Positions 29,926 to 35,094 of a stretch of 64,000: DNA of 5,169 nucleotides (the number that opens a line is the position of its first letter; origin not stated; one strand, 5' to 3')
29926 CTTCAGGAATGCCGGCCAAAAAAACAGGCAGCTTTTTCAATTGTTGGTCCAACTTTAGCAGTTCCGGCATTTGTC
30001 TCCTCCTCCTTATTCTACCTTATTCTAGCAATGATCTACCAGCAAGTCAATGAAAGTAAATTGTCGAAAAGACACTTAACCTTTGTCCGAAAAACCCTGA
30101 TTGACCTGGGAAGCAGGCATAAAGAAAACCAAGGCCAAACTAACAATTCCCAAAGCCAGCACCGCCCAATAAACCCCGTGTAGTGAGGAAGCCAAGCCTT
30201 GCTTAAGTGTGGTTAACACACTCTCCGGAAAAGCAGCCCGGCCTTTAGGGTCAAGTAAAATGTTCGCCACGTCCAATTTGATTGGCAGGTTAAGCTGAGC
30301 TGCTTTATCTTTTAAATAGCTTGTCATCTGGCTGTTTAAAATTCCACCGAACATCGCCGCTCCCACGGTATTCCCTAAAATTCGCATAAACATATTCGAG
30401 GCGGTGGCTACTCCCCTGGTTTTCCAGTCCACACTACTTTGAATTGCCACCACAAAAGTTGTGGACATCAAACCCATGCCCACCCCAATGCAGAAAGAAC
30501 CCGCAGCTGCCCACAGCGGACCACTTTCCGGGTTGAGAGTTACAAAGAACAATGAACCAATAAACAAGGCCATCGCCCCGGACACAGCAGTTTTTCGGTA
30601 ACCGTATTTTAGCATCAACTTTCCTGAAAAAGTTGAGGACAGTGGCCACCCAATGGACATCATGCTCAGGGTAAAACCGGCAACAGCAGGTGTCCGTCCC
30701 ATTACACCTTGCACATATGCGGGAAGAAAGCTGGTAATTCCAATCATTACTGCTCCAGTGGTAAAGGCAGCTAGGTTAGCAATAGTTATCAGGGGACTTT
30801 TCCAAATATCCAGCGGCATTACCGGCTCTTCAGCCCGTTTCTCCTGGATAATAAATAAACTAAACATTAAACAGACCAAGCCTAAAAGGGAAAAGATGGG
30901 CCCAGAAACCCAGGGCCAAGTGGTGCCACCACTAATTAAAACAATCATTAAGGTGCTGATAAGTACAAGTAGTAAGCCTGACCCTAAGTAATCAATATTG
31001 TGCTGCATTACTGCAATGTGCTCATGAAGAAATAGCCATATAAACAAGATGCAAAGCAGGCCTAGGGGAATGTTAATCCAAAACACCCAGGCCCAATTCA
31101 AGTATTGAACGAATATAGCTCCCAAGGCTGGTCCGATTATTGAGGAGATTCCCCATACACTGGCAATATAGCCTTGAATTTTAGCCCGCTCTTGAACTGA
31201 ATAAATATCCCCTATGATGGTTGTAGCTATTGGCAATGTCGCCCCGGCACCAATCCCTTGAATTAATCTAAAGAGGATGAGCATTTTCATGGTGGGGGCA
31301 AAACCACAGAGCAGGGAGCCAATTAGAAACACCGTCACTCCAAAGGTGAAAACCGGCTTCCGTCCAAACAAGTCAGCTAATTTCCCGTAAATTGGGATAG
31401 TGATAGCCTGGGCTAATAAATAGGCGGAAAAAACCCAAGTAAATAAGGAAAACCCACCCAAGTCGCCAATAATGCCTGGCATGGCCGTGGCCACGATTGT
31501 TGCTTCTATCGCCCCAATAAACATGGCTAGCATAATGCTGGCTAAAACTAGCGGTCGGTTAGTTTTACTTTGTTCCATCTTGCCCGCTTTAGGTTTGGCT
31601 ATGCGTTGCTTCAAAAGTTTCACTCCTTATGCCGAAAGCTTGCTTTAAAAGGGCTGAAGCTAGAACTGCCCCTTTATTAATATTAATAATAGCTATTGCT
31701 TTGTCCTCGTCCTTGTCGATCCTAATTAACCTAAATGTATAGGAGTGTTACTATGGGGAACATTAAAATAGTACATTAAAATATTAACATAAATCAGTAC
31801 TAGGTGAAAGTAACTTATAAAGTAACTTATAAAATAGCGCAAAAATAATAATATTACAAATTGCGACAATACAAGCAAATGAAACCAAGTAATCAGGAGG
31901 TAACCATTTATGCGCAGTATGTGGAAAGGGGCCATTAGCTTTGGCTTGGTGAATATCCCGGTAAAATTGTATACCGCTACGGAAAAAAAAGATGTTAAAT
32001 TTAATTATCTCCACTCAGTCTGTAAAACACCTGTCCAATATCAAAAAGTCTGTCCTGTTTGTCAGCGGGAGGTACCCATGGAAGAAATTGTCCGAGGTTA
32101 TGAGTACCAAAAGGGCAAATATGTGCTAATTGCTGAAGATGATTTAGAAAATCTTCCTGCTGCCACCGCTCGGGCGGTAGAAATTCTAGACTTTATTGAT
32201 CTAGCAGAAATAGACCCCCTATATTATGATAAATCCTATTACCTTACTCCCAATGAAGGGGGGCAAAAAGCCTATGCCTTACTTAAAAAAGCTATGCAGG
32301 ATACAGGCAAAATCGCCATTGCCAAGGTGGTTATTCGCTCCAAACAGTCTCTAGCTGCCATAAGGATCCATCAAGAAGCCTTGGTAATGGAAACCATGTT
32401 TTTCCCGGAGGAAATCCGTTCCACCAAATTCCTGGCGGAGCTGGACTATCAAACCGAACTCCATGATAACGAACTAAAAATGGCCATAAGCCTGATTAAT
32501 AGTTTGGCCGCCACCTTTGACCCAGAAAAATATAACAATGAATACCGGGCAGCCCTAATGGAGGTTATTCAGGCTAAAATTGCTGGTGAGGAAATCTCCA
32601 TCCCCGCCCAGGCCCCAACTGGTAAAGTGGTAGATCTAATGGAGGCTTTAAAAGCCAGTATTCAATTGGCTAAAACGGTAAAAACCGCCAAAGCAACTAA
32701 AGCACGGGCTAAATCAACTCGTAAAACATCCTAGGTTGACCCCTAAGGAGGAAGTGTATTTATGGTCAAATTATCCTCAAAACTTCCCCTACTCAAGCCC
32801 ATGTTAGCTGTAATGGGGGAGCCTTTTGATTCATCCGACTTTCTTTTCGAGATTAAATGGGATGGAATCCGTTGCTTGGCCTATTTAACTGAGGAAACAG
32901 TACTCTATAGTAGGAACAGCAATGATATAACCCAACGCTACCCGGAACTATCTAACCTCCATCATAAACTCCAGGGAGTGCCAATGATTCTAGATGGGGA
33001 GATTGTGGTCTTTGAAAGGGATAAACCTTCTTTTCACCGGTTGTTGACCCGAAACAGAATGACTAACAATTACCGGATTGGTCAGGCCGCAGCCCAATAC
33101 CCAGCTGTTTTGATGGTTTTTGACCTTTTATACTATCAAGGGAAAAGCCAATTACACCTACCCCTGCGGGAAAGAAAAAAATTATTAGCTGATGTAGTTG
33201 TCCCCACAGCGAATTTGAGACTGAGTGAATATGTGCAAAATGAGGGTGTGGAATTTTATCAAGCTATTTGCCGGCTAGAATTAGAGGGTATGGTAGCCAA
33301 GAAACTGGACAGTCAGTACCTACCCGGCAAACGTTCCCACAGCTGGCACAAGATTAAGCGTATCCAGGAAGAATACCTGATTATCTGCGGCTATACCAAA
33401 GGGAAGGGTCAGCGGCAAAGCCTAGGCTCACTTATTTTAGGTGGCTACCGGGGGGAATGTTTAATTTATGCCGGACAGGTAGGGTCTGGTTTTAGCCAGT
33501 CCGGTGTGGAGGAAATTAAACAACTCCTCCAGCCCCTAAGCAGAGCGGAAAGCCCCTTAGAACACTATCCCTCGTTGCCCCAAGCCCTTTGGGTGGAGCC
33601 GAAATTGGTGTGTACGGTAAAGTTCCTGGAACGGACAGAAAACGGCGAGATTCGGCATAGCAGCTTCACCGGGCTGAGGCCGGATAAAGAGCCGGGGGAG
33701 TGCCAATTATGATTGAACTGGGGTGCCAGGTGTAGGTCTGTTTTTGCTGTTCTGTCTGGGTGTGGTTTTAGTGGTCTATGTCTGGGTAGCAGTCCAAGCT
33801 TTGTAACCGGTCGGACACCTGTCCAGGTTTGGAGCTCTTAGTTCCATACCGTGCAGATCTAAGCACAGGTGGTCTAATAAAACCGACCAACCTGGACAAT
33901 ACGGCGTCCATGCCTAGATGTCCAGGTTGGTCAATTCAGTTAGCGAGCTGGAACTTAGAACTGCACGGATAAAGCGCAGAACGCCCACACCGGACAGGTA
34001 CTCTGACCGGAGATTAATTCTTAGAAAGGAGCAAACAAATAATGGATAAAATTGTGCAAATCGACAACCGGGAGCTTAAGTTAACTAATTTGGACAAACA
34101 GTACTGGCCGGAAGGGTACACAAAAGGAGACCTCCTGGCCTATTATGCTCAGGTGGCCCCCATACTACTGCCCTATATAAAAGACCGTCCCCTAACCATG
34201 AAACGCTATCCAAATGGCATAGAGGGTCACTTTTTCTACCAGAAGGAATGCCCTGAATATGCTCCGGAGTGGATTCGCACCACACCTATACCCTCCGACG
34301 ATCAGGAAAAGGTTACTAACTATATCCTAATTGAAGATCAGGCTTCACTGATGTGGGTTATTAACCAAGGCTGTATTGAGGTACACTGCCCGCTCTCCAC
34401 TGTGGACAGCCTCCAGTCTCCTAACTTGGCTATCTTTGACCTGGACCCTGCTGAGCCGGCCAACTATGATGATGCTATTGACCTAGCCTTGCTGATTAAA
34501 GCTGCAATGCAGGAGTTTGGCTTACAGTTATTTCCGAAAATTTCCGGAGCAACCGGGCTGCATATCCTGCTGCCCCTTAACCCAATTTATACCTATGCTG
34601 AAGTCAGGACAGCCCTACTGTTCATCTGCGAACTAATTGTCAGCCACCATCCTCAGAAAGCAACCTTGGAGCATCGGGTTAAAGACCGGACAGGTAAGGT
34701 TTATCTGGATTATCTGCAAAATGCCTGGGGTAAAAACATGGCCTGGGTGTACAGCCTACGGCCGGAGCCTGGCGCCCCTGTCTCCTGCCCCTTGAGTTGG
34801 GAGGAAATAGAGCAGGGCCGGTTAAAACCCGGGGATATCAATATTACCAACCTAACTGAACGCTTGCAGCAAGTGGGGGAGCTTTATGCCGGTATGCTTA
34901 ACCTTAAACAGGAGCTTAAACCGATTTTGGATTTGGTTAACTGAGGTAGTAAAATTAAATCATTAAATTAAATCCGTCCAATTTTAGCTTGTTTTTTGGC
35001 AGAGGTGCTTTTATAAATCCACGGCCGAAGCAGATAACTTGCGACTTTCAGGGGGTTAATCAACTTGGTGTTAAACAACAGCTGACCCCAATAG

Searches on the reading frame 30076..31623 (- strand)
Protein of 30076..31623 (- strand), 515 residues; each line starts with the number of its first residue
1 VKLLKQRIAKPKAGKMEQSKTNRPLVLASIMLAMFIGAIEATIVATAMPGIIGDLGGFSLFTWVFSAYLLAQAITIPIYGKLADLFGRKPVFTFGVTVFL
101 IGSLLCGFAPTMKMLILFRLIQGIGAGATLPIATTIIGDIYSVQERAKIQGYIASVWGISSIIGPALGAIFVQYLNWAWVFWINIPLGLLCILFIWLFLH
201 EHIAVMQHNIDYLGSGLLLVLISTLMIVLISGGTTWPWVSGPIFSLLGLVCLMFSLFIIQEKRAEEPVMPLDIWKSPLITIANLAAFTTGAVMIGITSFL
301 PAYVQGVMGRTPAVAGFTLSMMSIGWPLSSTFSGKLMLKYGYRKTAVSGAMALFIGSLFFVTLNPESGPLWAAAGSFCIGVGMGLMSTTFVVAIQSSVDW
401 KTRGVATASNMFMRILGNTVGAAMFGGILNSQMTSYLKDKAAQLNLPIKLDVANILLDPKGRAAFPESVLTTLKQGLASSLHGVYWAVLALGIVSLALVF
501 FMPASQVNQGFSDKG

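Call 15: search_protein_families(library=pfam, proteins=[window:30076-31623:-])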
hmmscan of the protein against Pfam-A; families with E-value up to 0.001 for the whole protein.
window:30076-31623:- (515 aa): 4 families
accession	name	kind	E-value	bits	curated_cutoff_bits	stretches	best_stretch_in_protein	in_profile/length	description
PF07690.21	MFS_1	-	4.3e-53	180.9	33.4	2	30-200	1-173/347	Major Facilitator Superfamily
PF00083.30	Sugar_tr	-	1.6e-19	70.6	22.3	2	59-197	46-190/452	Sugar (and other) transporter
PF06609.19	TRI12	-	4e-07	29.3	23.2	1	42-309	61-342/599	Fungal trichothecene efflux pump (TRI12)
PF13347.12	MFS_2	-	1.6e-06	27.4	27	1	22-174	223-379/427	MFS/sugar transport protein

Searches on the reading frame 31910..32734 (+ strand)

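Call 15: search_protein_families(library=pfam, proteins=[window:31910-32734:+])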
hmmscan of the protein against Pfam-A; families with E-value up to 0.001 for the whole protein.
window:31910-32734:+ (274 aa): 1 family
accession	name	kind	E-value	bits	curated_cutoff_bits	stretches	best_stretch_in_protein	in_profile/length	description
PF02735.22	Ku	-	3.8e-57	193.7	25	1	10-191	1-190/190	Ku70/Ku80 beta-barrel domain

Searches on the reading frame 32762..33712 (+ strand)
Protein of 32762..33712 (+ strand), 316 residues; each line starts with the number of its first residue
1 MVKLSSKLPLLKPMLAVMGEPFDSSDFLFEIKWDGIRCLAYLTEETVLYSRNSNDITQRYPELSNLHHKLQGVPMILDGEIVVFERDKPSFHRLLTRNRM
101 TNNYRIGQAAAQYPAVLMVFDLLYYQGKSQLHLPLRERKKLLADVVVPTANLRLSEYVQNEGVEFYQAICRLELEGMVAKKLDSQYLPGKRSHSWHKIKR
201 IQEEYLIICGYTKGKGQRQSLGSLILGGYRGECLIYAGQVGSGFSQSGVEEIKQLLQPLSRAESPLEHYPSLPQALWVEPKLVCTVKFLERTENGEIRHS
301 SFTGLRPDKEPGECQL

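Call 15: search_protein_families(library=pfam, proteins=[window:32762-33712:+])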
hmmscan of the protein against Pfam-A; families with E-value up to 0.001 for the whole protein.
window:32762-33712:+ (316 aa): 3 families
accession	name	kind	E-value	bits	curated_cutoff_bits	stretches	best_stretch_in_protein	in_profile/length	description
PF01068.26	DNA_ligase_A_M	-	1.8e-36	126.2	26.2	1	22-199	17-204/204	ATP dependent DNA ligase domain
PF04679.21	DNA_ligase_A_C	-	9.7e-24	84.1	27.5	1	218-309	2-94/94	ATP dependent DNA ligase C terminal region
PF09414.15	RNA_ligase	-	0.00027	21.6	27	1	27-198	3-170/171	RNA ligase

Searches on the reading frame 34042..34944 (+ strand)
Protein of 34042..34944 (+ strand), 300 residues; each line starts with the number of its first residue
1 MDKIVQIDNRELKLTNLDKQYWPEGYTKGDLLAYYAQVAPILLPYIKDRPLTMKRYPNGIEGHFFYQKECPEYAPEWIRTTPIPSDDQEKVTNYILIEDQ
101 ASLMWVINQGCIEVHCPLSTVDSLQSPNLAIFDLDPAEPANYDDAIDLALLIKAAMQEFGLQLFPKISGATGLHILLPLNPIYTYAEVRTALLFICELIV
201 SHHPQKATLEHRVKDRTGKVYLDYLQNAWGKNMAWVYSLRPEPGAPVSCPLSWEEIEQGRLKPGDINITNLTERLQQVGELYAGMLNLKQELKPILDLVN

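Call 15: search_protein_families(library=pfam, proteins=[window:34042-34944:+])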
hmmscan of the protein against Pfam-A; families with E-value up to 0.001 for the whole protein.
window:34042-34944:+ (300 aa): 1 family
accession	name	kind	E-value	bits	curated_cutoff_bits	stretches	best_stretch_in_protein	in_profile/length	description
PF21686.3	LigD_Prim-Pol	-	2.8e-82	276.5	27.4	1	27-281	1-253/254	LigD, primase-polymerase domain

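Call 23: find_encoding_contigs(protein=window:34042-34944:+, flank=10000, max_places=10)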
Protein window:34042-34944:+ (300 aa): no gene with exactly this product is on record in the collection.

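Call 28: find_homologous_proteins(query=window:34042-34944:+, max_evalue=1e-40)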
Query window:34042-34944:+ (300 aa): 1880 proteins with E <= 1e-40 among 3136 candidates; the best 120 are listed.
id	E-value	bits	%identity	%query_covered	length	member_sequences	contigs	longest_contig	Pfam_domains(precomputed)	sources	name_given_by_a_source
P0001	1.9e-196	670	95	100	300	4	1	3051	PF21686.4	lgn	-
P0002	3.7e-175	600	83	100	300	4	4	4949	PF21686.4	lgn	-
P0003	1.8e-157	542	74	100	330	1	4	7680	PF21686.4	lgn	-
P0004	1.3e-144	499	72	94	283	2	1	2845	PF21686.4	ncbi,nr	ncbi:MAG TPA: non-homologous end-joining DNA ligase, partial [Bacillota bacterium]|nr:non-homologous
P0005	1.6e-112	394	55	100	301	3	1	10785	PF21686.4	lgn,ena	-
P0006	9.7e-111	388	56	100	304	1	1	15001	PF01896.26,PF21686.4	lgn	-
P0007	5.9e-110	385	53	100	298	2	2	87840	PF21686.4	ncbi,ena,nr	ncbi:MAG: non-homologous end-joining DNA ligase [Clostridia bacterium]|nr:non-homologous end-joining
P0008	1.8e-109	384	52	100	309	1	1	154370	PF01896.26,PF21686.4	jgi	-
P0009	5.6e-109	382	54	100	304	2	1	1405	PF01896.26,PF21686.4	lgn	-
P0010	1.8e-107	377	54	100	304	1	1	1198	PF01896.26,PF21686.4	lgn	-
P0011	1.7e-106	374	54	96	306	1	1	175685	PF01896.26,PF21686.4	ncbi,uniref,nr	ncbi:non-homologous end-joining DNA ligase [Desulfolucanica intricata]|uniref:non-homologous end-joi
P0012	8.2e-106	372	52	97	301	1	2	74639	PF21686.4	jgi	jgi:bifunctional non-homologous end joining protein LigD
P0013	1.7e-105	371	53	100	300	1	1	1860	PF01896.26,PF21686.4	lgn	-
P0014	2.8e-105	370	51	97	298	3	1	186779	PF21686.4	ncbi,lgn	-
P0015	3.5e-105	370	52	99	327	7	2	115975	PF21686.4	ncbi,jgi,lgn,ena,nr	ncbi:MAG: DNA polymerase domain-containing protein [Firmicutes bacterium HGW-Firmicutes-8]|nr:MAG: D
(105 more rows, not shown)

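Call 29: find_encoding_contigs(protein=P0001, flank=10000, max_places=4)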
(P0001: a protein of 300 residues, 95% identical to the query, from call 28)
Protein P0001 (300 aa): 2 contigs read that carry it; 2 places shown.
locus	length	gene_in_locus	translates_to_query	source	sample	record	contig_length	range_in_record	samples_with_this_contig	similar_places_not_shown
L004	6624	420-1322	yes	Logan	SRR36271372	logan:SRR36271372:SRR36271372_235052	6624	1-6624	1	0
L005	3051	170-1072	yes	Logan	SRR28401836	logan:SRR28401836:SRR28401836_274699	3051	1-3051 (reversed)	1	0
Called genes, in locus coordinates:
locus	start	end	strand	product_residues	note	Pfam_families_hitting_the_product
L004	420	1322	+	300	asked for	PF21686:LigD_Prim-Pol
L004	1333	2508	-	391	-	PF01266:DAO (faint), PF13450:NAD_binding_8 (weak)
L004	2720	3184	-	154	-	PF00885:DMRL_synthase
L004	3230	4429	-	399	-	PF00926:DHBP_synthase, PF00925:GTP_cyclohydro2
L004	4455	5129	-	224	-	PF00677:Lum_binding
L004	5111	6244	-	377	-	PF00383:dCMP_cyt_deam_1, PF14437:MafB19-deam, PF01872:RibD_C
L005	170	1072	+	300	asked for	PF21686:LigD_Prim-Pol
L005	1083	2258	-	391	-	PF01266:DAO (faint), PF13450:NAD_binding_8 (weak)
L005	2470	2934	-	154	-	PF00885:DMRL_synthase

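Call 30: find_encoding_contigs(protein=P0002, flank=10000, max_places=6)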
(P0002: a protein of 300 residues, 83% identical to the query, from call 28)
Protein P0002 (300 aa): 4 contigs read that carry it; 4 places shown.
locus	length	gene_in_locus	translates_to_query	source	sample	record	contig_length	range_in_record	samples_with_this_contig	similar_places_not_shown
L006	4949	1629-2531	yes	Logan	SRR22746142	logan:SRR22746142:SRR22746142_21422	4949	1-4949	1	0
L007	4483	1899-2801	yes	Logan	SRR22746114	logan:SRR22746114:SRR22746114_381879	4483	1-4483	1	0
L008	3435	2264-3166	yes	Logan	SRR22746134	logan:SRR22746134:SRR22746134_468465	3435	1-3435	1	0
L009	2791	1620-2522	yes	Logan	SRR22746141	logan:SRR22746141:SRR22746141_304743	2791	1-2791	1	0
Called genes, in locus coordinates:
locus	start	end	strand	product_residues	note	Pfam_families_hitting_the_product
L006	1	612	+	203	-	?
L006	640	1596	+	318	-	PF01068:DNA_ligase_A_M, PF04679:DNA_ligase_A_C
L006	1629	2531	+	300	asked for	PF21686:LigD_Prim-Pol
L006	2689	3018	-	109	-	PF13707:RloB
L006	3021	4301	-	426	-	PF02463:SMC_N (faint), PF13304:AAA_21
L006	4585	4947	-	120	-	?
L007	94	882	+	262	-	PF02735:Ku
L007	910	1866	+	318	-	PF01068:DNA_ligase_A_M, PF04679:DNA_ligase_A_C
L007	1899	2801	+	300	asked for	PF21686:LigD_Prim-Pol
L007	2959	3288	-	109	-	PF13707:RloB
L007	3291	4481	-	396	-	?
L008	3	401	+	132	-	?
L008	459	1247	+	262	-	PF02735:Ku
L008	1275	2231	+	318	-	PF01068:DNA_ligase_A_M, PF04679:DNA_ligase_A_C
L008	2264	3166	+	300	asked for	PF21686:LigD_Prim-Pol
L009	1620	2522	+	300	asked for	PF21686:LigD_Prim-Pol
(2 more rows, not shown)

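Call 31: find_encoding_contigs(protein=P0003, flank=10000, max_places=6)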
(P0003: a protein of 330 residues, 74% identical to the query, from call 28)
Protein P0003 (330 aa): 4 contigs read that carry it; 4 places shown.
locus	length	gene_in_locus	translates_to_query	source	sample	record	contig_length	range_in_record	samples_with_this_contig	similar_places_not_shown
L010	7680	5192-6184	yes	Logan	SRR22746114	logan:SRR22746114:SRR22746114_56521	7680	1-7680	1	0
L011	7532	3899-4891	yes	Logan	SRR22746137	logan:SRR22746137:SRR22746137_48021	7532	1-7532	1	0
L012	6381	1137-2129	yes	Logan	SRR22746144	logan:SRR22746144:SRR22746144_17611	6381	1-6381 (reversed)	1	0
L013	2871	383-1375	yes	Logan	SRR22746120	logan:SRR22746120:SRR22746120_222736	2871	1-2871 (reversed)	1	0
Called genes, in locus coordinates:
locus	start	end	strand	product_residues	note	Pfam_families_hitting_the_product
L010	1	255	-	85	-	?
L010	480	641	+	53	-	PF03190:Thioredox_DsbH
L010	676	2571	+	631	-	PF03190:Thioredox_DsbH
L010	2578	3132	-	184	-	PF00149:Metallophos, PF12850:Metallophos_2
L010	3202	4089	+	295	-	PF02735:Ku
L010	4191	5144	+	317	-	PF01068:DNA_ligase_A_M, PF04679:DNA_ligase_A_C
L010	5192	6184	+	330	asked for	PF21686:LigD_Prim-Pol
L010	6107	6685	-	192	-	PF14378:PAP2_3 (weak), PF01569:PAP2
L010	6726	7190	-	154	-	PF00885:DMRL_synthase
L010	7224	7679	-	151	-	?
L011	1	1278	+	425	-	?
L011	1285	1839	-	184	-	PF00149:Metallophos, PF12850:Metallophos_2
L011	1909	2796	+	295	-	PF02735:Ku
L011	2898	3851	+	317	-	PF01068:DNA_ligase_A_M, PF04679:DNA_ligase_A_C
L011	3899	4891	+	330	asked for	PF21686:LigD_Prim-Pol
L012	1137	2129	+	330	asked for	PF21686:LigD_Prim-Pol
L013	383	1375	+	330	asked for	PF21686:LigD_Prim-Pol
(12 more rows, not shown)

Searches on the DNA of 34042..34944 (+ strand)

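Call 63: search_rna_families(sources=[L002, L003, L004], threshold=evalue, max_evalue=1)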
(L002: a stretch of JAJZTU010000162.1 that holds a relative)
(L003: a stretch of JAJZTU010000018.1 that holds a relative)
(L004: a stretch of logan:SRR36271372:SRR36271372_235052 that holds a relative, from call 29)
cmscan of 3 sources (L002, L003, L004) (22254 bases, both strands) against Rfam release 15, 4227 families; matches with E-value up to 1: 6.
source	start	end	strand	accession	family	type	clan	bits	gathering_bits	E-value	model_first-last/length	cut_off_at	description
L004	6360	6527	-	RF00050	FMN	Cis-reg; riboswitch;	-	86.3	66.2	1e-18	1-138/138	no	FMN riboswitch aptamer (RFN element)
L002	3651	3806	-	RF01731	TwoAYGGAY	Cis-reg;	CL00106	51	43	7.4e-06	1-168/168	no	TwoAYGGAY RNA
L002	3951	4107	+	RF01731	TwoAYGGAY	Cis-reg;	CL00106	48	43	3.6e-05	1-168/168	no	TwoAYGGAY RNA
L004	4234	4332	+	RF02820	V_AS9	Gene; antisense;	-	33.2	50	0.021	1-104/104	no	Vibrio RNA AS9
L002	3677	3763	-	RF03536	Flavi_TBFV_xrRNA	Cis-reg;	-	23.7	46.5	0.29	1-89/89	no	Tick-borne Flavivirus exoribonuclease-resistant RNA element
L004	6360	6545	-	RF02267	Vax2os1_2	Gene; lncRNA;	-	14.1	55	0.2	291-466/466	no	Vax2os1 conserved region 2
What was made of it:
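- Tried and rejected: The match appeared only when I scanned the related MAG loci (call 63).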
